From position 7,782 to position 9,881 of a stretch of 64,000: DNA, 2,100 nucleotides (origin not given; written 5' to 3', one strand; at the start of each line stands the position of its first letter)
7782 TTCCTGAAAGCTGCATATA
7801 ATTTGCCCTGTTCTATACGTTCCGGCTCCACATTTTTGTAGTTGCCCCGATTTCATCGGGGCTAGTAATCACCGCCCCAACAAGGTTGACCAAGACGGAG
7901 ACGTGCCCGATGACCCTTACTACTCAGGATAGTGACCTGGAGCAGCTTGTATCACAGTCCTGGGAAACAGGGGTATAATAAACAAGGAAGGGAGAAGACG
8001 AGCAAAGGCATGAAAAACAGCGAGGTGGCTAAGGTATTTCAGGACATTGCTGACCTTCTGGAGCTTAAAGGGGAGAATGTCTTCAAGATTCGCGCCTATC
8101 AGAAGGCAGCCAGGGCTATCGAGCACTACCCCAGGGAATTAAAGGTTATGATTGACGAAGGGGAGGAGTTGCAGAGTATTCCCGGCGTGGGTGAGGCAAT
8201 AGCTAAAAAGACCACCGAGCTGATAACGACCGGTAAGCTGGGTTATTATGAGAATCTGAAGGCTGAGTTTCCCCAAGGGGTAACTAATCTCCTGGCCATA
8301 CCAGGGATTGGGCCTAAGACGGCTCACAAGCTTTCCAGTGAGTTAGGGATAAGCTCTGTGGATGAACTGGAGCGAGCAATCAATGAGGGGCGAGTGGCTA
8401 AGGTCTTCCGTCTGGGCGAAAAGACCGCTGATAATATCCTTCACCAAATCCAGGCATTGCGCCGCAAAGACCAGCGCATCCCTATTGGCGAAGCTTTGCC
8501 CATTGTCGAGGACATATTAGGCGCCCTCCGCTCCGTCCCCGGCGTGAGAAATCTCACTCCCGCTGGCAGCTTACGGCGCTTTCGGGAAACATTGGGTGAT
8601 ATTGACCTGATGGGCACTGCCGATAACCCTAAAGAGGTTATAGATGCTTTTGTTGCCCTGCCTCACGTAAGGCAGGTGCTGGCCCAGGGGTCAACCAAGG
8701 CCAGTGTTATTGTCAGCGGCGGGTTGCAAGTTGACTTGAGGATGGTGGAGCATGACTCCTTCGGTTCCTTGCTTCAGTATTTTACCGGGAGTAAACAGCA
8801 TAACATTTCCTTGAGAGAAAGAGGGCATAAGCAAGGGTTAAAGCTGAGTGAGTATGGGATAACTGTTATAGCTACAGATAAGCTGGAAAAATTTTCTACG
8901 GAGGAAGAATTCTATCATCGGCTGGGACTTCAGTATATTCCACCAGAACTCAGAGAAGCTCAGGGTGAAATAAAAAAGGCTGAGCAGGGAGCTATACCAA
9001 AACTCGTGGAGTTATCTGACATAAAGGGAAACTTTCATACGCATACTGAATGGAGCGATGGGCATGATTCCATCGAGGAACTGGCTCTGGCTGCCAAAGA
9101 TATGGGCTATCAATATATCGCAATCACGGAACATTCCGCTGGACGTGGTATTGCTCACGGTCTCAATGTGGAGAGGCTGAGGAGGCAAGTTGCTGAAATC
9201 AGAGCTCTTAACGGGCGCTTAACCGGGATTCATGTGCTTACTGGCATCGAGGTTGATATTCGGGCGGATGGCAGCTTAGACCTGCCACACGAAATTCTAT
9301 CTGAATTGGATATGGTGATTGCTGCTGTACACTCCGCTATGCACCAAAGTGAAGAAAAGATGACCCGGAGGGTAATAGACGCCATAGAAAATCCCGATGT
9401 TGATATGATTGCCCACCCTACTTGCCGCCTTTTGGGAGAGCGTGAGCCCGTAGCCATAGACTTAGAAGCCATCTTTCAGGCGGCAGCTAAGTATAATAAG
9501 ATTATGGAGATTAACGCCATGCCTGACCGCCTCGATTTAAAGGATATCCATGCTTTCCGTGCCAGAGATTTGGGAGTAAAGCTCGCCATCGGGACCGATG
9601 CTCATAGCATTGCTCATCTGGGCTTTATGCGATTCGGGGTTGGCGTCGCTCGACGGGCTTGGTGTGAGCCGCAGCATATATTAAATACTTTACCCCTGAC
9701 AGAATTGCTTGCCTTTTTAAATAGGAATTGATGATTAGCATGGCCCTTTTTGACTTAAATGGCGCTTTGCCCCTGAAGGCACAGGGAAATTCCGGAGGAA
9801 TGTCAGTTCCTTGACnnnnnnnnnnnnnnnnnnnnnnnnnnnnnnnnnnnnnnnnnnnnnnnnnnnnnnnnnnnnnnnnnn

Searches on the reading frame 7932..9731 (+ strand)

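Call 17: search_protein_families(library=pfam, proteins=[window:7932-9731:+], max_evalue=0.001)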
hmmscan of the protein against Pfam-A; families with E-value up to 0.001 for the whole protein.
window:7932-9731:+ (599 aa): 11 families
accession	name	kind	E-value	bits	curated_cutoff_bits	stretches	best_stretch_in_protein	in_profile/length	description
PF14716.13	HHH_8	-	1e-25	90.3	30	1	27-103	1-73/73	Helix-hairpin-helix domain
PF14791.11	DNA_pol_B_thumb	-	1.8e-21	76.2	25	1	281-342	2-63/63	DNA polymerase beta thumb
PF14520.12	HHH_5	-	9.4e-15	55.3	27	1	119-173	3-55/57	Helix-hairpin-helix domain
PF02811.25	PHP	-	4.6e-13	50.3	26.4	1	368-528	2-162/164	PHP domain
PF00633.29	HHH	-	2.5e-10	40.1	24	1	109-133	2-26/30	Helix-hairpin-helix motif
PF11731.14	Cdd1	-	2.1e-06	28.3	25.5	0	116-149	4-36/86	Pathogenicity locus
PF10391.15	DNA_pol_lambd_f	-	6.2e-06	26.4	29.8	0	120-158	3-39/51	Fingers domain of DNA polymerase lambda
PF12826.13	HHH_2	-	2.6e-05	24.7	27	0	121-170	6-52/64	Helix-hairpin-helix motif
PF01367.25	5_3_exonuc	-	0.00051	20.9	40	0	119-146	19-44/97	5'-3' exonuclease, C-terminal SAM fold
PF21999.2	IMS_HHH_1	-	0.00066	20.5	27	0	123-169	3-45/53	DNA polymerase-iota, thumb domain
PF01876.22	RNase_P_p30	-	0.0007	19.5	35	0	374-519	7-136/214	RNase P subunit p30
